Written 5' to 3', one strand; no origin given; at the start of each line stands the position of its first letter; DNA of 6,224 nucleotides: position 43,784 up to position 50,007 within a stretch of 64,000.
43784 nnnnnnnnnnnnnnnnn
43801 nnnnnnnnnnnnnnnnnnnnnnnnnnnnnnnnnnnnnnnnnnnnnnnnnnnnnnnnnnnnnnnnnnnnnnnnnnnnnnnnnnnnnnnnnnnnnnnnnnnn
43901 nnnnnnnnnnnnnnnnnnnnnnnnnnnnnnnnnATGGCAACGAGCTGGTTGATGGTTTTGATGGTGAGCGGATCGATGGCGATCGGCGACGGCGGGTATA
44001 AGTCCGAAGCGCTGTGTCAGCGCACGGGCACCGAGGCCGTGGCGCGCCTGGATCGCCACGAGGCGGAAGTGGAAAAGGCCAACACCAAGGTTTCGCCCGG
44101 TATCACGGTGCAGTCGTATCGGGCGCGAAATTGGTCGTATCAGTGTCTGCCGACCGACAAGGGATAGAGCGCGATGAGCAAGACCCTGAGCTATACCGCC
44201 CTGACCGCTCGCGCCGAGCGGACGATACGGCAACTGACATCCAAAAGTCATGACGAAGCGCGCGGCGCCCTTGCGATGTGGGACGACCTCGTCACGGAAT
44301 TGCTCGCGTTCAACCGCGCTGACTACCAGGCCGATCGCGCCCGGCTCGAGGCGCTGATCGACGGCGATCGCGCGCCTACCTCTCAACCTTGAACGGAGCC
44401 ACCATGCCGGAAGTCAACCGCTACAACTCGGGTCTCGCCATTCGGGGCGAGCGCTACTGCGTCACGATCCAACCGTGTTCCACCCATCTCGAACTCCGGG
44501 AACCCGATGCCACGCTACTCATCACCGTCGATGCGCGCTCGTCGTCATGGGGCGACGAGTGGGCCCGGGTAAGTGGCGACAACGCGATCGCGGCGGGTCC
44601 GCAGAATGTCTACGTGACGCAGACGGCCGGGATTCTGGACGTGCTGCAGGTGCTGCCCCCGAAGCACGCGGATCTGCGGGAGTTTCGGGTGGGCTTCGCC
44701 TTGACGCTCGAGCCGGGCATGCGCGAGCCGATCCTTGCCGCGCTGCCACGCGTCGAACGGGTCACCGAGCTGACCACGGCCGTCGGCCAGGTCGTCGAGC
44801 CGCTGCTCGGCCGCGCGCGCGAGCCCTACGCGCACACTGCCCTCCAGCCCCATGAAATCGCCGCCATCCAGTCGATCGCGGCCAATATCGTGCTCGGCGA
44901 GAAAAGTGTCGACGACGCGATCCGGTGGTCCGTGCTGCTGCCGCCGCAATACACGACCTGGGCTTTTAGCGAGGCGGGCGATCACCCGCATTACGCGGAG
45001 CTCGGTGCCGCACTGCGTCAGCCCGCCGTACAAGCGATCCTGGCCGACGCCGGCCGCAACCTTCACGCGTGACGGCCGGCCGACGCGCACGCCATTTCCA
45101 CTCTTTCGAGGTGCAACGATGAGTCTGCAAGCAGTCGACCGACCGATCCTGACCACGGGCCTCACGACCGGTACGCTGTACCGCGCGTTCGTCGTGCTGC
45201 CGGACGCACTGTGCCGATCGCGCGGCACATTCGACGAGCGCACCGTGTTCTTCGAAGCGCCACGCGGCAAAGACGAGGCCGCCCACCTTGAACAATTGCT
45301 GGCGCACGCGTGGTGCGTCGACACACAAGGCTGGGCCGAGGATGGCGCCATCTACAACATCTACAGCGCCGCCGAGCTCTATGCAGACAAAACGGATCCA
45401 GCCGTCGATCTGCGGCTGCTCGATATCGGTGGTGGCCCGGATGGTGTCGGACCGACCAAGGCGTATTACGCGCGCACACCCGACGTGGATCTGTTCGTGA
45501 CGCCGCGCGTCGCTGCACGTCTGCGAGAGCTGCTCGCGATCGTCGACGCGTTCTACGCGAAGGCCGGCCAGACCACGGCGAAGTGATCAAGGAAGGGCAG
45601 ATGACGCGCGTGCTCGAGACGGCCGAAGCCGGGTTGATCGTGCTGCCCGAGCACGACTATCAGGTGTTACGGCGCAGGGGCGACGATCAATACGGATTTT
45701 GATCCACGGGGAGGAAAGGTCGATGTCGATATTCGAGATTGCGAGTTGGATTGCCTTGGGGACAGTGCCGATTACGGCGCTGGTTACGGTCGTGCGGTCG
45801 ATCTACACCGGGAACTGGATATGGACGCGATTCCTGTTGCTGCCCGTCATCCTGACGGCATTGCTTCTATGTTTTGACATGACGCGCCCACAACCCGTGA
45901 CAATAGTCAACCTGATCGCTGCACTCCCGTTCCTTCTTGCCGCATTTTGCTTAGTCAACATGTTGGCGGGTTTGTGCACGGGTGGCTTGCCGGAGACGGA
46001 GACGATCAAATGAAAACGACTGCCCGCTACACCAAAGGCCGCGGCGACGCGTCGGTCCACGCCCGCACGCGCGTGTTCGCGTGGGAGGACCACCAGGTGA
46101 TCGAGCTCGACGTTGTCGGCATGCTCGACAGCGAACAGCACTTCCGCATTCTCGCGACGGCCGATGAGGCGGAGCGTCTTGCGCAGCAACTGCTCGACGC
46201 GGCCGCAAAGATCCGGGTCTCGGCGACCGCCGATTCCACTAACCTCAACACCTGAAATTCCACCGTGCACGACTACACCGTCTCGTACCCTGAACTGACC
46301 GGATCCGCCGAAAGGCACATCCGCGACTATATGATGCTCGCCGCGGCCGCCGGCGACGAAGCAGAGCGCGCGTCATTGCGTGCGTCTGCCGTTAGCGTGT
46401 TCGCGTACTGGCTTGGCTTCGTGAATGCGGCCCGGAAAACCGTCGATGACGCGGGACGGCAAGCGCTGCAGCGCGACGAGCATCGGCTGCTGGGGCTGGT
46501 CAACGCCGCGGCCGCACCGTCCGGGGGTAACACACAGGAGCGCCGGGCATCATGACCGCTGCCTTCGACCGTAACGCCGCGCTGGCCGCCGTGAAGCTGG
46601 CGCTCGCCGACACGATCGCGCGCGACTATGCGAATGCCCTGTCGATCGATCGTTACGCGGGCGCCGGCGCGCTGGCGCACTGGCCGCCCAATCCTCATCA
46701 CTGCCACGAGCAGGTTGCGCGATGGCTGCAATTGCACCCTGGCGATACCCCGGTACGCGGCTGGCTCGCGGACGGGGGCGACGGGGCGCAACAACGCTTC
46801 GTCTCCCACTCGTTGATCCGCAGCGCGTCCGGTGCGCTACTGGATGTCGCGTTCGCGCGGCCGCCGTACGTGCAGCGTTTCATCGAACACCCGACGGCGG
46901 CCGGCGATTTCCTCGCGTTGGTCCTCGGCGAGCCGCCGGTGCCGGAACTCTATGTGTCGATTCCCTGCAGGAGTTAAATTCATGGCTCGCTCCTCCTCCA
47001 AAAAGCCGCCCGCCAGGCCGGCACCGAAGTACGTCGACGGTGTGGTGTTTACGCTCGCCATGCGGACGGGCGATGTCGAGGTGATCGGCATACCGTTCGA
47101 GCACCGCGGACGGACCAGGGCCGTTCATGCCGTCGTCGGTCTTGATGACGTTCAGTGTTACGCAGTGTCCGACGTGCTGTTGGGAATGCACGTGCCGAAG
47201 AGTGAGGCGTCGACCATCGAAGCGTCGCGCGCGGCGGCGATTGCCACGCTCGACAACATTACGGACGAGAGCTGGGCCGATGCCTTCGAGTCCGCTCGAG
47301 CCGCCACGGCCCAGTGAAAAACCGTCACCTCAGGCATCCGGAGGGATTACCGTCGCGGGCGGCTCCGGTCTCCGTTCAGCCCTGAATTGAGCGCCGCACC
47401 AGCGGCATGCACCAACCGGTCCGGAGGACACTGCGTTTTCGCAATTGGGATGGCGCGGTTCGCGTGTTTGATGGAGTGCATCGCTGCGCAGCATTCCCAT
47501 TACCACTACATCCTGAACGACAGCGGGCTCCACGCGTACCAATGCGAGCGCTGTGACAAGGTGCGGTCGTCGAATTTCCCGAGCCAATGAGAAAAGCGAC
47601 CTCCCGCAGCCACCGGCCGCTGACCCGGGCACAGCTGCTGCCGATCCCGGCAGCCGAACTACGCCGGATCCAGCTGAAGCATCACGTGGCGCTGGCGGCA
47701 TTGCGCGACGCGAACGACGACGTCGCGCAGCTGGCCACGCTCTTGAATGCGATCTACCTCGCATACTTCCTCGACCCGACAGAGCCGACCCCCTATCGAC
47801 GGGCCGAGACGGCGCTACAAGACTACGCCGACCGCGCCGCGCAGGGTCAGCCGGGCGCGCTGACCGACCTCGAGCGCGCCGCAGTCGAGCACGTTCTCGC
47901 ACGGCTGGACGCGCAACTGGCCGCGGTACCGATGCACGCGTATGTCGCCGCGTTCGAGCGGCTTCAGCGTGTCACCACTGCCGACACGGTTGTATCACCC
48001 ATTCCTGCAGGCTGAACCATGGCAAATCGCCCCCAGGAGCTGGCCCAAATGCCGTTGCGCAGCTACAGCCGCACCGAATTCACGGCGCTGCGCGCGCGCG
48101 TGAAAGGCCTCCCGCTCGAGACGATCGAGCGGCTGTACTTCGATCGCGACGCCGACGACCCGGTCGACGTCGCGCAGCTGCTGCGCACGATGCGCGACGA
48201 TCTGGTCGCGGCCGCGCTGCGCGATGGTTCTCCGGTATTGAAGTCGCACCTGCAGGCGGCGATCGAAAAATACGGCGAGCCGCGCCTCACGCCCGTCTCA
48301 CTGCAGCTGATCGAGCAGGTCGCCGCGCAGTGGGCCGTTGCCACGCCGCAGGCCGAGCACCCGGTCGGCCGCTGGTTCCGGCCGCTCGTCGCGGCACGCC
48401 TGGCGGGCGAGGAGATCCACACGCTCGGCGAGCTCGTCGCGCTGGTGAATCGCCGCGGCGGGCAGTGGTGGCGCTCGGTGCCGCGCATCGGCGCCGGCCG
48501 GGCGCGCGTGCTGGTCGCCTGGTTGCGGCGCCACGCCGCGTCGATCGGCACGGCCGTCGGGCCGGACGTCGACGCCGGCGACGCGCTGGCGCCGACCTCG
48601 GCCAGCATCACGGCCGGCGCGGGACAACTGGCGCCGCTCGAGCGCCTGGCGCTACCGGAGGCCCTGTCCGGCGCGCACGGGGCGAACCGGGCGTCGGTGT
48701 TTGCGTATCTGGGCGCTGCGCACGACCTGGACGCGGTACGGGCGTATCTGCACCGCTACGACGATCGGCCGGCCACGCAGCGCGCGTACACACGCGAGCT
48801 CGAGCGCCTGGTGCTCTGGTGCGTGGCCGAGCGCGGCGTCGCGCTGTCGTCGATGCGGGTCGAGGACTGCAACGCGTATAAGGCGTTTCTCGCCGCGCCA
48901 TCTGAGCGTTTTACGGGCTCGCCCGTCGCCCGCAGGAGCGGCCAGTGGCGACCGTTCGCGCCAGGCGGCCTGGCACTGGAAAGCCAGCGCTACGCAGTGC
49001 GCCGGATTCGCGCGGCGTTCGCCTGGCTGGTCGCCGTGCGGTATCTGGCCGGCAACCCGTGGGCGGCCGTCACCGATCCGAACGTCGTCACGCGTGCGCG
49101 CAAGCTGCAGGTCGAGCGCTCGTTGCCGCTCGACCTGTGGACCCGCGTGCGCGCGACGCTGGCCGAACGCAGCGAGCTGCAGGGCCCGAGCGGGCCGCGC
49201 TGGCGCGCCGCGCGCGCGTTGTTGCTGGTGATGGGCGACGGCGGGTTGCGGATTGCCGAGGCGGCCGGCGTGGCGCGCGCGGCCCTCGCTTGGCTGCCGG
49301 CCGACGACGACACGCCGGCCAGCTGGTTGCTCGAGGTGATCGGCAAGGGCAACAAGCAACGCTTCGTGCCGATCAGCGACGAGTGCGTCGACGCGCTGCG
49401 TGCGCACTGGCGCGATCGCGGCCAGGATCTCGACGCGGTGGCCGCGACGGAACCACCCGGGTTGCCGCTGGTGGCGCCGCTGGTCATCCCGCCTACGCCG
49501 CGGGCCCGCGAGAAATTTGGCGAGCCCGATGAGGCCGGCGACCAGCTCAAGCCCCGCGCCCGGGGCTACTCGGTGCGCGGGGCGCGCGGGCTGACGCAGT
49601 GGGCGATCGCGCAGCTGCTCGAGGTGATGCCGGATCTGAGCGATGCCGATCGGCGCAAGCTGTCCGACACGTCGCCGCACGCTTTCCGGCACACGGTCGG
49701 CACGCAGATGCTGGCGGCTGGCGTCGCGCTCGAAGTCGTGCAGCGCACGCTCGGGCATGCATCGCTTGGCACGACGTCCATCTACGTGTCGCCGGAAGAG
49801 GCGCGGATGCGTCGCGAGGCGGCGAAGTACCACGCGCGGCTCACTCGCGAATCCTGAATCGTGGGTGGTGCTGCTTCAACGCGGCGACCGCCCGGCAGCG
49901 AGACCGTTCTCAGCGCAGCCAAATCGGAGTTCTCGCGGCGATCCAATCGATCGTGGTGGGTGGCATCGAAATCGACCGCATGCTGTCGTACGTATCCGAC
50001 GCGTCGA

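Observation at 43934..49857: Twelve-gene same-strand operon of small unknown proteins terminating in a 612-aa tyrosine recombinase, immediately after a Phd-VapC module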

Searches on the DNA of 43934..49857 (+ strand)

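Call 8: search_dna_similar(query=window:43934-49857:+, collection=plasmids, mode=near)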
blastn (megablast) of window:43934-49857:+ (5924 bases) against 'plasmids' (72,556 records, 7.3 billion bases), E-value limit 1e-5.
Records with a match: 175; places in all: 221; records where one place covers at least 80% of the query: 2.
Best place of each record, by identity: >=99% 1; 80-90% 27; 60-80% 147.
By first word of the organism name: Burkholderia 173; Caballeronia 2.
By predicted mobility (MOB-suite, as given by PLSDB): conjugative 72; non-mobilizable 54; mobilizable 49.
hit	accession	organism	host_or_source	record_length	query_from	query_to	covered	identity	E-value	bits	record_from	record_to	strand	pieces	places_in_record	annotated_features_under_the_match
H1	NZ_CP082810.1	Burkholderia contaminans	Homo sapiens,Swab from tracheostomic ...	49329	1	5924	100%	99.8%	0e+0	10874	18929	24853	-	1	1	phage integrase family protein | hypothetical protein (x10) | type II toxin-antitoxin system VapC family toxin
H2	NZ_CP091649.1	Burkholderia aenigmatica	-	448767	1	5914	81%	86.7%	0e+0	5317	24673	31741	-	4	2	site-specific integrase | hypothetical protein (x12) | winged helix-turn-helix domain-containing protein | type II toxin-antitoxin system VapC family toxin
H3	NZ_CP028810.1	Burkholderia contaminans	genomic DNA,the respiratory tract of a ...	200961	2077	5917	65%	85.6%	0e+0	3980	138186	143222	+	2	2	phage integrase family protein | hypothetical protein (x7)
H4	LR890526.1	Burkholderia cepacia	Homo sapiens,catheter tip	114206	2077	5917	65%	85.6%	0e+0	3980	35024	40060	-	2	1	record has no annotation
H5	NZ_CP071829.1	Burkholderia anthina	pure culture,RoundUp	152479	2077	5917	65%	85.6%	0e+0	3980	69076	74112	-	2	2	phage integrase family protein | hypothetical protein (x7)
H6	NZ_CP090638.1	Burkholderia contaminans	pharmaceutical solution,pharmaceutical ...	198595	2077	5917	65%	85.6%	0e+0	3978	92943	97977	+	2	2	hypothetical protein (x7)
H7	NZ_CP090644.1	Burkholderia contaminans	sheep,milk,milk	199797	2077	5917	65%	85.5%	0e+0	3969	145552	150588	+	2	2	phage integrase family protein | hypothetical protein (x8)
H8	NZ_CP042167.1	Burkholderia contaminans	soil,soil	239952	2298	5917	61%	85.5%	0e+0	3753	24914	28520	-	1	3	hypothetical protein (x4)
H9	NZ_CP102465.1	Burkholderia contaminans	Homo sapiens,pure culture,sputum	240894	2298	5917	61%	85.5%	0e+0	3749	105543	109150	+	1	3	phage integrase family protein | hypothetical protein (x4)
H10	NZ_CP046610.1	Burkholderia contaminans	cell culture,cucumber rhizosphere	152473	2298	5917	61%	85.5%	0e+0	3749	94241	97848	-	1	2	phage integrase family protein | hypothetical protein (x4)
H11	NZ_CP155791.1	Burkholderia cenocepacia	Sputum,sputum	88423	1043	5910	53%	87.1%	0e+0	3589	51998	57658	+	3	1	phage integrase family protein | 3'-5' exonuclease | hypothetical protein (x8)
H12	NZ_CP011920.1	Burkholderia cenocepacia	Homo sapiens,sputum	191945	3070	5909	48%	85.9%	0e+0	3018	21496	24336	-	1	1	phage integrase family protein | hypothetical protein (x2)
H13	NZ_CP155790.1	Burkholderia cenocepacia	Sputum,sputum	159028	3049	5924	48%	86.2%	0e+0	3036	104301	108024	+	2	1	phage integrase family protein | 3'-5' exonuclease | hypothetical protein (x2)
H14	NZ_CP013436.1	Burkholderia latens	Homo sapiens,CF Maxillary Sinus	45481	1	5908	45%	85.6%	0e+0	2792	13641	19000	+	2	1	phage integrase family protein | HNH endonuclease | hypothetical protein (x5)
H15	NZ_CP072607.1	Burkholderia latens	Homo sapiens,sputum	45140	1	5908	45%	85.6%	0e+0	2792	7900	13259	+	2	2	phage integrase family protein | HNH endonuclease | hypothetical protein (x5)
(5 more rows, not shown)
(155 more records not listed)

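Call 17: get_annotated_region(hit=H2, flank=5000)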
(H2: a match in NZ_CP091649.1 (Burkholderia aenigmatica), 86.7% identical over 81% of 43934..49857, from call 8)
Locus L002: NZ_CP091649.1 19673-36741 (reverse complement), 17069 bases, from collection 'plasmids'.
description: Burkholderia aenigmatica strain CMCC(B)23010 plasmid unnamed, complete sequence
organism: Burkholderia aenigmatica (NCBI taxid 2015348)
taxonomy: Bacteria; Pseudomonadota; Betaproteobacteria; Burkholderiales; Burkholderiaceae; Burkholderia; Burkholderia aenigmatica
host: -; source: -; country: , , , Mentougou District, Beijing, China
typing (MOB-suite, as given by PLSDB): non-mobilizable; replicon rep_cluster_526; mating-pair formation MPF_T
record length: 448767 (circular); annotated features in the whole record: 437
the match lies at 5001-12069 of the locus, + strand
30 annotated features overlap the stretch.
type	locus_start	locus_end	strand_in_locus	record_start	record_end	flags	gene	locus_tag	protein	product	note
CDS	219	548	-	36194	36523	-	-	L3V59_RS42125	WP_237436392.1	TrfB-related DNA-binding protein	-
CDS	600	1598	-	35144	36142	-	-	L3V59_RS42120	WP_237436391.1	ParB/RepB/Spo0J family partition protein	GO:0007059 - chromosome segregation [Evidence IEA]; GO:0000910 - cytokinesis [Evidence IEA]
CDS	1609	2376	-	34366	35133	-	-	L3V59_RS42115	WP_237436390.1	ParA family protein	-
CDS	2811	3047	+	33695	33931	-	-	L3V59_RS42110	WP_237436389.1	type II toxin-antitoxin system Phd/YefM family antitoxin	-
CDS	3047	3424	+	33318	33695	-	-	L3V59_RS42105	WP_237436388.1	type II toxin-antitoxin system VapC family toxin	-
CDS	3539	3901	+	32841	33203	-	-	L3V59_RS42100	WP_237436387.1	hypothetical protein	-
CDS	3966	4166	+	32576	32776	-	-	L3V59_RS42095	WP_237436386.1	hypothetical protein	-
CDS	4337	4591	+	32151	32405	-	-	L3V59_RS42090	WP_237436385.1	type II toxin-antitoxin system Phd/YefM family antitoxin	-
CDS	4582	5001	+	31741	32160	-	-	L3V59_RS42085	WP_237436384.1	type II toxin-antitoxin system VapC family toxin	-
CDS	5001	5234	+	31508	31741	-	-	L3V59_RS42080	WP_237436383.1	hypothetical protein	-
CDS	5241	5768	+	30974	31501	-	-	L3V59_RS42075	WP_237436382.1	winged helix-turn-helix domain-containing protein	-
CDS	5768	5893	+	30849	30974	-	-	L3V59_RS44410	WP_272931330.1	hypothetical protein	-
CDS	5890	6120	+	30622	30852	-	-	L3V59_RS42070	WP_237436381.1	hypothetical protein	-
CDS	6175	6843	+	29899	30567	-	-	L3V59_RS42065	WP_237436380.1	hypothetical protein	-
CDS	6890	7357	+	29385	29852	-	-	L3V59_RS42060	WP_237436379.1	hypothetical protein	-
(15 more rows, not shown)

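Call 18: get_annotated_region(hit=H3, flank=6000)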
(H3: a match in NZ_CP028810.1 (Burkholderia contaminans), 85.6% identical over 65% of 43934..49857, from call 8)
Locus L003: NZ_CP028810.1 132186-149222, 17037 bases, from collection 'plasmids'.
description: Burkholderia contaminans strain SK875 plasmid p875, complete sequence
organism: Burkholderia contaminans (NCBI taxid 488447)
taxonomy: Bacteria; Pseudomonadota; Betaproteobacteria; Burkholderiales; Burkholderiaceae; Burkholderia; Burkholderia contaminans
host: -; source: genomic DNA,the respiratory tract of a pig with swine respiratory disease; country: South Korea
typing (MOB-suite, as given by PLSDB): conjugative; replicon rep_cluster_1467; relaxase MOBF; mating-pair formation MPF_F
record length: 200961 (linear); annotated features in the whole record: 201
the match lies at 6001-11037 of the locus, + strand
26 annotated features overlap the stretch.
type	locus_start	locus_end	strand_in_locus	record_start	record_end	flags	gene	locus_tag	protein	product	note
CDS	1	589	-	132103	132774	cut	-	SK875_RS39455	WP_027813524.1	AAA family ATPase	-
CDS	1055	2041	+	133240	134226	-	ligD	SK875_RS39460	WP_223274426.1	non-homologous end-joining DNA ligase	GO:0006310 - DNA recombination [Evidence IEA]; GO:0006281 - DNA repair [Evidence IEA]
CDS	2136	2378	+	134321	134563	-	-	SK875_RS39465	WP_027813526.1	AbrB/MazE/SpoVT family DNA-binding domain-containing protein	-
CDS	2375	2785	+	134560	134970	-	-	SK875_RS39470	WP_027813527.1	type II toxin-antitoxin system VapC family toxin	-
CDS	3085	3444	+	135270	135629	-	-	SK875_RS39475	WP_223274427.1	hypothetical protein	-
CDS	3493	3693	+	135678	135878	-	-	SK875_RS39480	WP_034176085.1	hypothetical protein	-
CDS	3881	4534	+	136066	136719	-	-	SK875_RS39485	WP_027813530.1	helix-turn-helix domain-containing protein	-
CDS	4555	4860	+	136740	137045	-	-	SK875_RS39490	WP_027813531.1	hypothetical protein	-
CDS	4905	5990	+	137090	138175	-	-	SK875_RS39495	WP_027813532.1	hypothetical protein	-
CDS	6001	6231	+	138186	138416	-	-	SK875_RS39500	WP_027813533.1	hypothetical protein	-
CDS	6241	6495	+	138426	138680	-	-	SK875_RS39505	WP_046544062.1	hypothetical protein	-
CDS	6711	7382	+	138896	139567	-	-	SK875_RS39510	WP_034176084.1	hypothetical protein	-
CDS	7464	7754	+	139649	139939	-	-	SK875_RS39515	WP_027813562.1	hypothetical protein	-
CDS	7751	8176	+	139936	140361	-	-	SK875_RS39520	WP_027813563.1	hypothetical protein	-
CDS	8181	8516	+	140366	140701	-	-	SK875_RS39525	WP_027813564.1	hypothetical protein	-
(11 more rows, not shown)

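Call 19: get_annotated_region(hit=H11, flank=5000)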
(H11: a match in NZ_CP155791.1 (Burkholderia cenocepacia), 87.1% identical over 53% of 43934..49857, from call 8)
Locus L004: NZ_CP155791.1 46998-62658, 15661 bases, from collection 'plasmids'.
description: Burkholderia cenocepacia strain TY921 plasmid pTY921B, complete sequence
organism: Burkholderia cenocepacia (NCBI taxid 95486)
taxonomy: Bacteria; Pseudomonadota; Betaproteobacteria; Burkholderiales; Burkholderiaceae; Burkholderia; Burkholderia cenocepacia
host: -; source: Sputum,sputum; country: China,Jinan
typing (MOB-suite, as given by PLSDB): non-mobilizable; replicon rep_cluster_1449
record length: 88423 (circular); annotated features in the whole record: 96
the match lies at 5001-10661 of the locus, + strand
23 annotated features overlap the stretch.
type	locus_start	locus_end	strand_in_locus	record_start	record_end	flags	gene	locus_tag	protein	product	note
CDS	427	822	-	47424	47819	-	-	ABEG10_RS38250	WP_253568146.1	hypothetical protein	-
CDS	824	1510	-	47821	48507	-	-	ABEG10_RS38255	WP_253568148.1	ParA family protein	-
CDS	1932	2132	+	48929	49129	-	-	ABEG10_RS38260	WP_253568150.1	hypothetical protein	-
CDS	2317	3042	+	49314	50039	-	-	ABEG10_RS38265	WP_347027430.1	helix-turn-helix domain-containing protein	-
CDS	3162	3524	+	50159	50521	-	-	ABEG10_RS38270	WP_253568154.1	hypothetical protein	-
CDS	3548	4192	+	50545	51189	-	-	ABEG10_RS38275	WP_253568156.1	hypothetical protein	-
CDS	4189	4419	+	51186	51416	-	-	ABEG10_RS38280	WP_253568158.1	hypothetical protein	-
CDS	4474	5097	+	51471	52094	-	-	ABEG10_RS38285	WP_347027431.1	hypothetical protein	-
CDS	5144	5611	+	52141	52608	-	-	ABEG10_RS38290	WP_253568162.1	hypothetical protein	-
CDS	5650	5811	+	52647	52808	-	-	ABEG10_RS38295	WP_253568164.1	hypothetical protein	-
CDS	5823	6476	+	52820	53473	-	-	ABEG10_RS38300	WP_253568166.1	hypothetical protein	-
CDS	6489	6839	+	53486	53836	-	-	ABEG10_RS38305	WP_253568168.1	hypothetical protein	-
CDS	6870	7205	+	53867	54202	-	-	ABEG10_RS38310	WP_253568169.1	hypothetical protein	-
CDS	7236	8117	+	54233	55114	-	-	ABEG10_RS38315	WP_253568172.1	3'-5' exonuclease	-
CDS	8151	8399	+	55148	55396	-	-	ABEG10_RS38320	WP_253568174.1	hypothetical protein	-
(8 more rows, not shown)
